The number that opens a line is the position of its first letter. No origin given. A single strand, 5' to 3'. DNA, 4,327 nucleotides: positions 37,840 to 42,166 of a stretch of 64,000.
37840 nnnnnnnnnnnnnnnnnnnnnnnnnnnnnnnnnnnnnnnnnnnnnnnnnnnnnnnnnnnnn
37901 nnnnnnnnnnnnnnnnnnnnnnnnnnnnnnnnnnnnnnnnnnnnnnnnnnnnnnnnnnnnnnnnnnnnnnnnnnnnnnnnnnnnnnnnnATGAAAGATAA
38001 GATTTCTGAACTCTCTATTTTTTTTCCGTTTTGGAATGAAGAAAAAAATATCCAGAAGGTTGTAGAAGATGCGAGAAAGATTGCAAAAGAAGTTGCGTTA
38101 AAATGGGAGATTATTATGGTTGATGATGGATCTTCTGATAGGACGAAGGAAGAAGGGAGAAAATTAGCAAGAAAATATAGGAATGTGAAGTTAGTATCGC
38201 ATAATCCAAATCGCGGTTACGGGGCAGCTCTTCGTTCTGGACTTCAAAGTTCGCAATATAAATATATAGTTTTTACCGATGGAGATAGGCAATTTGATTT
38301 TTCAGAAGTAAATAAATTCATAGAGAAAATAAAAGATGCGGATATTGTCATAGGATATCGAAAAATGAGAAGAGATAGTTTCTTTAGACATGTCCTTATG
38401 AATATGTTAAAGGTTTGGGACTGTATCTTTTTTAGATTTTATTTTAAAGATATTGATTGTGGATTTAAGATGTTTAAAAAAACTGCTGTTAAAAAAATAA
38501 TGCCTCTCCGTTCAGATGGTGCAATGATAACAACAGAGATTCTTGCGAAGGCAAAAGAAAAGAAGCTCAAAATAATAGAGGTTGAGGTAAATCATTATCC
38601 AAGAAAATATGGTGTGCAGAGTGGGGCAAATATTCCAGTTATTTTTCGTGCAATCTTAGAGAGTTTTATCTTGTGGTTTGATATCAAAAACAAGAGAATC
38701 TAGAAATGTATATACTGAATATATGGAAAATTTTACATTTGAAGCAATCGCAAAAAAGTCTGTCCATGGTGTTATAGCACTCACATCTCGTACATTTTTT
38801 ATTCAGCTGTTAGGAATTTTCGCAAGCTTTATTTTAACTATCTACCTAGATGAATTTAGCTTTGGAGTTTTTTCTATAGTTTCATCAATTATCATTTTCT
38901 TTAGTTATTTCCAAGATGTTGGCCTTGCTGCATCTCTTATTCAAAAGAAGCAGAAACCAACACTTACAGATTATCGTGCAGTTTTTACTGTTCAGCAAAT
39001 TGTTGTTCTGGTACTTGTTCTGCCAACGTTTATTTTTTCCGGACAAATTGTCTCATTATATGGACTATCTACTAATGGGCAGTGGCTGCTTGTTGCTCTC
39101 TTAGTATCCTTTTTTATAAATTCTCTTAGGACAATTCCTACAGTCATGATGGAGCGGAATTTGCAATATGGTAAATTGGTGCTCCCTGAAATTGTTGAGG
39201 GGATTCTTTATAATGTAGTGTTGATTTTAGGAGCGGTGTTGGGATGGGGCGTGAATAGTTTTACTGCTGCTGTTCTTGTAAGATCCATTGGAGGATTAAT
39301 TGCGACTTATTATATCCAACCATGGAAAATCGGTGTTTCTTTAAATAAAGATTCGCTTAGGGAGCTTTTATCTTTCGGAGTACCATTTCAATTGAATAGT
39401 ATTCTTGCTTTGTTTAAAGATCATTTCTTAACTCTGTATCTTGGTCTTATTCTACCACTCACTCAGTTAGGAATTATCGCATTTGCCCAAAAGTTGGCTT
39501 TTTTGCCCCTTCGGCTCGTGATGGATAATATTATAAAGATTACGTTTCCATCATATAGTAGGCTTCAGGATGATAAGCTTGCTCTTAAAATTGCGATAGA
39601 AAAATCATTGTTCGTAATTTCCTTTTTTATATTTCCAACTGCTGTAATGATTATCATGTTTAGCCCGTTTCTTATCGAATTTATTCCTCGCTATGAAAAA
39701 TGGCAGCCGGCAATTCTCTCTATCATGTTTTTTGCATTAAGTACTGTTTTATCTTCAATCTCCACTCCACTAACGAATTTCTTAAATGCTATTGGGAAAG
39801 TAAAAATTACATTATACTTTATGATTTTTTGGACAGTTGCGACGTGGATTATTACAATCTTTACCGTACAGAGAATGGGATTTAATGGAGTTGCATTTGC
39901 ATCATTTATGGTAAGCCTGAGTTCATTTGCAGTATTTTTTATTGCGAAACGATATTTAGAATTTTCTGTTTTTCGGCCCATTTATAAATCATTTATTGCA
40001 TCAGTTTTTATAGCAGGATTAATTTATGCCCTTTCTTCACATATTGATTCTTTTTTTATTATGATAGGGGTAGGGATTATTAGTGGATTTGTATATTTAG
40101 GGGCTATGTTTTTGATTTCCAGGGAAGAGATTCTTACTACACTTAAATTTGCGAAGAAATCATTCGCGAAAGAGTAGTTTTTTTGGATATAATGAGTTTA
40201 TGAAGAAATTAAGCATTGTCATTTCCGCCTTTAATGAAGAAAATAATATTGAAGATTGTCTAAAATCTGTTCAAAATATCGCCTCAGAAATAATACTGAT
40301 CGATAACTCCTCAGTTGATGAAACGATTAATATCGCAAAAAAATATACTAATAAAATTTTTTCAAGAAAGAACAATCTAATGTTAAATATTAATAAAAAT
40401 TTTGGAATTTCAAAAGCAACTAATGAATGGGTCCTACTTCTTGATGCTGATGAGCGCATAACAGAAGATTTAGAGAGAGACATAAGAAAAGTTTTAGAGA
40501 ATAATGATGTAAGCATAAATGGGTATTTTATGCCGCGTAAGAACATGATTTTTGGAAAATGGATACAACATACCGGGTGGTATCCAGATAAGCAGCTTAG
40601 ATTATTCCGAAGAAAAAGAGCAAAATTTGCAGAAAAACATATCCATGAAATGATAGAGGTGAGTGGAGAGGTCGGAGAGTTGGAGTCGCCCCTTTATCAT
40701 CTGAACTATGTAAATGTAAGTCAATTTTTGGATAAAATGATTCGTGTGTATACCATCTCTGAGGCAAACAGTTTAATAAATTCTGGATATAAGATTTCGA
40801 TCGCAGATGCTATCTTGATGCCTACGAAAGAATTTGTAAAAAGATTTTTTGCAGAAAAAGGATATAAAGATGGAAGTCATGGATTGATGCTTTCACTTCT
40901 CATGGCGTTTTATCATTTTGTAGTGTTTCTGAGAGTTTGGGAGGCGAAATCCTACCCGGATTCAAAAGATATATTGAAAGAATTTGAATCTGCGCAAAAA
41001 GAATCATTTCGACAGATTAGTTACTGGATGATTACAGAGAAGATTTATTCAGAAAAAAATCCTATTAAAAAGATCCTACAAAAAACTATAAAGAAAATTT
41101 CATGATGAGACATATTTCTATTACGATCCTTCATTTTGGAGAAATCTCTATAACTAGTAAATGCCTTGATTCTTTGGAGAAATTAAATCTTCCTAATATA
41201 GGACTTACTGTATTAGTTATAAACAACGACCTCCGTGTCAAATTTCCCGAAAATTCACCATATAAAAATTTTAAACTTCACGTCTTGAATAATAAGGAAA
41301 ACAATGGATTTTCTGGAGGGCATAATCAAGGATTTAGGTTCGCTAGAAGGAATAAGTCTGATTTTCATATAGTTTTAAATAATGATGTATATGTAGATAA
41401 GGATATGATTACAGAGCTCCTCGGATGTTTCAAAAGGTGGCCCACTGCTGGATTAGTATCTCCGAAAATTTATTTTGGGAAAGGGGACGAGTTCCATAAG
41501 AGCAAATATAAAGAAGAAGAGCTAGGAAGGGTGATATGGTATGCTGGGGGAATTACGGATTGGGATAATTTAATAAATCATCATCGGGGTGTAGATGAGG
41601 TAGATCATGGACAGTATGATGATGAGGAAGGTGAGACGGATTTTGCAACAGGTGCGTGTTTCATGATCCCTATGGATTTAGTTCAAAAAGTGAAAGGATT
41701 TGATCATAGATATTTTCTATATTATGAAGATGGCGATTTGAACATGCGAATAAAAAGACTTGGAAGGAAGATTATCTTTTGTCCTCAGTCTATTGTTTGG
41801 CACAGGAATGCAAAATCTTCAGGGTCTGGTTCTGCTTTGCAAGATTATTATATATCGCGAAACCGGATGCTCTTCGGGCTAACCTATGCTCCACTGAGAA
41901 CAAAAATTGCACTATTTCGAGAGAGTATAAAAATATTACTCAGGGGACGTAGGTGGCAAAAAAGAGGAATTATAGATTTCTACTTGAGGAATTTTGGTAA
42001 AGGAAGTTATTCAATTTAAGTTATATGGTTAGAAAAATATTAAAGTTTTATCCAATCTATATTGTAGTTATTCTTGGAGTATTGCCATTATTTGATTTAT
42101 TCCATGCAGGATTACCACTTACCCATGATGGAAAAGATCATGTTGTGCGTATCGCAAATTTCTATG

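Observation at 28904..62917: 34-kb uninterrupted co-directional glycosylation supercluster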

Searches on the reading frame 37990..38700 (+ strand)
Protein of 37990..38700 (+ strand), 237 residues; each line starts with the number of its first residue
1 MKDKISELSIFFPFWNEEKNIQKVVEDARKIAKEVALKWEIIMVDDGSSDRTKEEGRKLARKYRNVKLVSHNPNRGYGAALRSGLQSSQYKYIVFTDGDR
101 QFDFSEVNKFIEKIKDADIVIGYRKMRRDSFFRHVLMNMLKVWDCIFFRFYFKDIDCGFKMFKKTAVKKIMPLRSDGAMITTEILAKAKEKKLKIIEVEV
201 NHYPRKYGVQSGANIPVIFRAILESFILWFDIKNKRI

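Call 3: search_protein_families(library=pfam, proteins=[window:37990-38700:+], max_evalue=0.01)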
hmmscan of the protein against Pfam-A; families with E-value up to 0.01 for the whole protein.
window:37990-38700:+ (237 aa): 2 families
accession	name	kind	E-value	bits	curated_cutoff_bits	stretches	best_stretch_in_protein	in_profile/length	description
PF00535.33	Glycos_transf_2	-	1.4e-25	90.6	23.3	1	9-138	1-129/168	Glycosyl transferase family 2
PF10111.15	Glyco_tranf_2_2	-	5.7e-06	26.5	27.3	1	10-111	2-103/276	Glycosyltransferase like family 2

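Call 29: search_protein_families(library=ncbifam, proteins=[window:37990-38700:+], max_evalue=0.001)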
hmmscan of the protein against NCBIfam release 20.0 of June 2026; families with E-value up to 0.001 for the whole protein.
window:37990-38700:+ (237 aa): 24 families
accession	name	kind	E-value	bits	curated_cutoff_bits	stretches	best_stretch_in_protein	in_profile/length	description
NF047588.1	GlcsyltransPgfSStrep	equivalog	4.8e-20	72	500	1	8-174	3-171/308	glycosyltransferase PgfS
TIGR04182.1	glyco_TIGR04182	equivalog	3.6e-19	69.3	325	1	8-208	2-196/293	S-layer glycoprotein N-glycosyltransferase AglJ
NF007986.1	PRK10714.1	equivalog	4.2e-19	68.7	529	1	3-209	3-207/316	undecaprenyl-phosphate 4-deoxy-4-formamido-L-arabinose transferase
TIGR03937.1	PgaC_IcaA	equivalog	4.1e-17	62.3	422.3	1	3-117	42-153/407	poly-beta-1,6-N-acetyl-D-glucosamine synthase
NF058614.1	PPMAGASynPpgS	equivalog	6.4e-16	58.5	370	1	10-212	4-206/226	polyprenyl-phospho-N-acetylgalactosaminyl synthase PpgS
NF007482.0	PRK10073.1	equivalog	1.5e-13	50.5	423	1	1-108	1-104/334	glycosyltransferase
NF047683.1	TeichurnBiosyTuaG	equivalog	1.9e-13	50.6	400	1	1-121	1-118/252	teichuronic acid biosynthesis protein TuaG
NF041391.1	DPhHxTase_Halo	equivalog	2.5e-12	46.2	375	1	15-205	4-186/213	dolichyl-phosphate hexose transferase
NF010496.0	PRK13915.1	equivalog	8.7e-11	41.4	262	1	6-101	31-129/307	glucosyl-3-phosphoglycerate synthase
TIGR04283.1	glyco_like_mftF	equivalog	4.4e-10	39.5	182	1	8-207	1-189/221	TIGR04283 family arsenosugar biosynthesis glycosyltransferase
NF038302.1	EPS_HpsE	equivalog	2.1e-09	36.8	300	1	7-101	2-98/307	hormogonium polysaccharide biosynthesis glycosyltransferase HpsE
NF041875.1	EPS_EpsD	equivalog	4.1e-09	36.3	370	1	8-117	1-107/325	exopolysaccharide biosynthesis glycosyltransferase EpsD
NF053739.1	GlytfEpsEBac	equivalog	1.4e-08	34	450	1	9-109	4-99/265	glycosyltransferase EpsE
TIGR04009.1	wcaE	equivalog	7.4e-08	32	369.2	1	14-117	9-112/248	colanic acid biosynthesis glycosyltransferase WcaE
TIGR03965.1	mycofact_glyco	equivalog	1.1e-07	31.1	280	1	3-100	71-165/467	mycofactocin biosynthesis glycosyltransferase MftF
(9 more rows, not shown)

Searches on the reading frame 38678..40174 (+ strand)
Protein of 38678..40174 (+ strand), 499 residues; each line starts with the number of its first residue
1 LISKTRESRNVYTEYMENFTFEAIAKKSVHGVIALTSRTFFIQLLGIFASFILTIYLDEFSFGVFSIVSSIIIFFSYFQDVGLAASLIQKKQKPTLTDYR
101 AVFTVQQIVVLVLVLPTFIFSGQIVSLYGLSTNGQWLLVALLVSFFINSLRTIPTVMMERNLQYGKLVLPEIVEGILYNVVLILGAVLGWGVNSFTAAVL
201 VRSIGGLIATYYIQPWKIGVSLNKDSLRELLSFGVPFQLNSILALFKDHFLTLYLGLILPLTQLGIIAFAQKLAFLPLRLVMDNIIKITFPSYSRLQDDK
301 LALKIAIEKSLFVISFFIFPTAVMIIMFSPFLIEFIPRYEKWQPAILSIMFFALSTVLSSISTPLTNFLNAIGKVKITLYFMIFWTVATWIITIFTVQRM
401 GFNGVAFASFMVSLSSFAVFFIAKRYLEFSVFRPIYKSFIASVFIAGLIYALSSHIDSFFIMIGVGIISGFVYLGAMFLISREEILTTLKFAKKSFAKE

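Call 3: search_protein_families(library=pfam, proteins=[window:38678-40174:+], max_evalue=0.01)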
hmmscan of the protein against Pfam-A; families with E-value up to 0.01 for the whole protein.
window:38678-40174:+ (499 aa): 2 families
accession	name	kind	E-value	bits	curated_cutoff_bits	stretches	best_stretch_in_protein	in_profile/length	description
PF13440.11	Polysacc_synt_3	-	1.1e-44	153.3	23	1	61-344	10-290/293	Polysaccharide biosynthesis protein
PF01943.22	Polysacc_synt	-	1.9e-14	54.2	28.2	1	29-296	2-273/274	Polysaccharide biosynthesis protein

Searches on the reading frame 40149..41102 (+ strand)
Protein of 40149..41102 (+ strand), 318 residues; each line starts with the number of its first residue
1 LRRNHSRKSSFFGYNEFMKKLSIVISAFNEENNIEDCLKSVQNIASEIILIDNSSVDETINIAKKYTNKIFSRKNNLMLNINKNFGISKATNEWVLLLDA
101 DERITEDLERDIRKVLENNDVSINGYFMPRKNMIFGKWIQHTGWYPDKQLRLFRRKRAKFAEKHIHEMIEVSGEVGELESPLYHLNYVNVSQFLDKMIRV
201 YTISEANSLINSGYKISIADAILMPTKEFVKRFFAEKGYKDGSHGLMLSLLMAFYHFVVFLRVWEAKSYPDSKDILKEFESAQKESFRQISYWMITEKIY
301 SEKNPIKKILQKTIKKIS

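Call 3: search_protein_families(library=pfam, proteins=[window:40149-41102:+], max_evalue=0.01)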
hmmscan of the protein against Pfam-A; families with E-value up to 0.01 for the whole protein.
window:40149-41102:+ (318 aa): 4 families
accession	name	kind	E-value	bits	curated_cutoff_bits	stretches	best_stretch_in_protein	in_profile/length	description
PF00535.33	Glycos_transf_2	-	3e-24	86.3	23.3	1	22-159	1-143/168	Glycosyl transferase family 2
PF13704.12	Glyco_tranf_2_4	-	9.9e-05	23.2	27.5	1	29-115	2-97/98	Glycosyl transferase family 2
PF10111.15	Glyco_tranf_2_2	-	0.00049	20.1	27.3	1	22-117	1-107/276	Glycosyltransferase like family 2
PF13641.12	Glyco_tranf_2_3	-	0.005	17.3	27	1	21-103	3-98/230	Glycosyltransferase like family 2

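Call 16: search_solved_structures(query=window:40149-41102:+, max_evalue=0.001)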
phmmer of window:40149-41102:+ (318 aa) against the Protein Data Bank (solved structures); distinct sequences matched with E-value up to 0.001: 13.
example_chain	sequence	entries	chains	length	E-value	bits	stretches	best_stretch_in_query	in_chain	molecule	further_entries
22ao_A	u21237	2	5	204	7.6e-16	61.8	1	22-200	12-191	GmaR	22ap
6p61_A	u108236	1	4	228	3.2e-07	33.5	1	20-119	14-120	Glycosyltransferase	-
7msp_A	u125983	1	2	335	5.1e-07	32.8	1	21-117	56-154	SPbeta prophage-derived glycosyltransferase SunS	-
7msn_A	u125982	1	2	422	5.7e-07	32.6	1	21-117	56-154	SPbeta prophage-derived glycosyltransferase SunS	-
5tze_C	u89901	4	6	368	1.8e-06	31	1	20-118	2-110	Glycosyl transferase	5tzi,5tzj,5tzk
5tz8_A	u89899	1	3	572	3.9e-06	29.9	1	20-117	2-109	Glycosyl transferase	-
3bcv_A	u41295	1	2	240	5.1e-06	29.5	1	18-117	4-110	Putative glycosyltransferase protein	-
5mlz_A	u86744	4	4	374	0.00021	24.2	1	19-127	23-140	Dolichol monophosphate mannose synthase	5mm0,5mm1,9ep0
5hea_A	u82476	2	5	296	0.00036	23.4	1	21-125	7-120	Putative glycosyltransferase (GalT1)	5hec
9omm_A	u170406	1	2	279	0.00046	23.1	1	21-103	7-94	Glycosyltransferase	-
9omh_A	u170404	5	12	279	0.00046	23.1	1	21-103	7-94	Glycosyltransferase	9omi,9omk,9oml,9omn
9omj_A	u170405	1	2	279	0.00049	23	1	21-103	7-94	Glycosyltransferase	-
7msk_A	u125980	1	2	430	0.00086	22.2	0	21-113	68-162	Glyco_trans_2-like domain-containing protein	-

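Call 29: search_protein_families(library=ncbifam, proteins=[window:40149-41102:+], max_evalue=0.001)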
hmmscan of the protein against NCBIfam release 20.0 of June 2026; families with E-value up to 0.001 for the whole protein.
window:40149-41102:+ (318 aa): 16 families
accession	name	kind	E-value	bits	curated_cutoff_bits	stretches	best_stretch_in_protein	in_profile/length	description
TIGR04283.1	glyco_like_mftF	equivalog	1.6e-15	57.3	182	1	21-127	1-107/221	TIGR04283 family arsenosugar biosynthesis glycosyltransferase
NF007482.0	PRK10073.1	equivalog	3.9e-12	45.8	423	1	18-123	5-117/334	glycosyltransferase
TIGR04195.1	S_glycosyl_SunS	equivalog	6.6e-10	38.4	350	1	22-164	60-198/421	SunS family peptide S-glycosyltransferase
NF047683.1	TeichurnBiosyTuaG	equivalog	4.8e-08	33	400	1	19-119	6-115/252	teichuronic acid biosynthesis protein TuaG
TIGR03937.1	PgaC_IcaA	equivalog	1e-06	28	422.3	1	18-107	44-141/407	poly-beta-1,6-N-acetyl-D-glucosamine synthase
NF050050.1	ProtGlycPglI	equivalog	1.8e-06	27.6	500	1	18-213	1-212/306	GalNAc(5)-diNAcBac-PP-undecaprenol beta-1,3-glucosyltransferase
NF038302.1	EPS_HpsE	equivalog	7.5e-06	25.1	300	1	20-101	2-96/307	hormogonium polysaccharide biosynthesis glycosyltransferase HpsE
NF010496.0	PRK13915.1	equivalog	1.1e-05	24.7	262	1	19-77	31-95/307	glucosyl-3-phosphoglycerate synthase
TIGR03111.1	glyc2_xrt_Gpos1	hypoth_equivalog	1.6e-05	23.9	363.95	1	18-111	48-151/439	TIGR03111 family XrtG-associated glycosyltransferase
NF045692.1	OglycostaseCruG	equivalog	2.1e-05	23.6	600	1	15-115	37-151/386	2'-O-glycosyltransferase CruG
NF058614.1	PPMAGASynPpgS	equivalog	5.4e-05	22.7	370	1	23-82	4-63/226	polyprenyl-phospho-N-acetylgalactosaminyl synthase PpgS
TIGR04182.1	glyco_TIGR04182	equivalog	8.7e-05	22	325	1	22-104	3-85/293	S-layer glycoprotein N-glycosyltransferase AglJ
NF053739.1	GlytfEpsEBac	equivalog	0.00017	20.6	450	1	20-113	2-105/265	glycosyltransferase EpsE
NF007986.1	PRK10714.1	equivalog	0.00022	20.4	529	1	17-121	4-121/316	undecaprenyl-phosphate 4-deoxy-4-formamido-L-arabinose transferase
NF038299.1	EPS_HpsN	equivalog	0.00038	19.5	425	1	20-122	2-113/317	hormogonium polysaccharide biosynthesis glycosyltransferase HpsN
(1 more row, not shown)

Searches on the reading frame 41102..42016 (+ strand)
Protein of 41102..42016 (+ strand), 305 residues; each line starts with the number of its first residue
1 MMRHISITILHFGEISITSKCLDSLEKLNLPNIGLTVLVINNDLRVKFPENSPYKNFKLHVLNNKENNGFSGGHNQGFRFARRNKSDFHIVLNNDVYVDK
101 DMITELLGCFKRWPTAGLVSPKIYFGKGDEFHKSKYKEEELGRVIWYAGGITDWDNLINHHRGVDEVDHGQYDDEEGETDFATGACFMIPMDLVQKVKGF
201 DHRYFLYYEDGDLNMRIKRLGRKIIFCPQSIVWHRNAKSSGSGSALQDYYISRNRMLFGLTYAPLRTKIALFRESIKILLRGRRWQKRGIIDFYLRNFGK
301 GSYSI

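Call 3: search_protein_families(library=pfam, proteins=[window:41102-42016:+], max_evalue=0.01)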
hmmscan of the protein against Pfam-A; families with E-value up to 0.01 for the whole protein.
window:41102-42016:+ (305 aa): 4 families
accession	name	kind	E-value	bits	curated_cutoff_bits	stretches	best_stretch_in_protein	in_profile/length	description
PF13641.12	Glyco_tranf_2_3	-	8.5e-10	39.5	27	1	6-239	4-216/230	Glycosyltransferase like family 2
PF00535.33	Glycos_transf_2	-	6.4e-08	33.1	23.3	1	7-135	2-129/168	Glycosyl transferase family 2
PF13632.12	Glyco_trans_2_3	-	2e-06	28.2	27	1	179-269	69-151/198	Glycosyl transferase family group 2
PF13506.12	Glyco_transf_21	-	0.0027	17.6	21.7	0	82-127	27-71/174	Glycosyl transferase family 21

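Call 29: search_protein_families(library=ncbifam, proteins=[window:41102-42016:+], max_evalue=0.001)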
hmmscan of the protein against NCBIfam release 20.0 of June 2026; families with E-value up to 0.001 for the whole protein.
window:41102-42016:+ (305 aa): 3 families
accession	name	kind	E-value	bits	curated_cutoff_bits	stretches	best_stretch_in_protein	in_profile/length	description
TIGR03965.1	mycofact_glyco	equivalog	2.2e-08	33.4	280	0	18-123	89-191/467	mycofactocin biosynthesis glycosyltransferase MftF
NF041875.1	EPS_EpsD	equivalog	5e-08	32.7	370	1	179-240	153-212/325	exopolysaccharide biosynthesis glycosyltransferase EpsD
TIGR01556.1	rhamnosyltran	subfamily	6.9e-07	28.7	200.55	0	34-122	21-111/281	rhamnosyltransferase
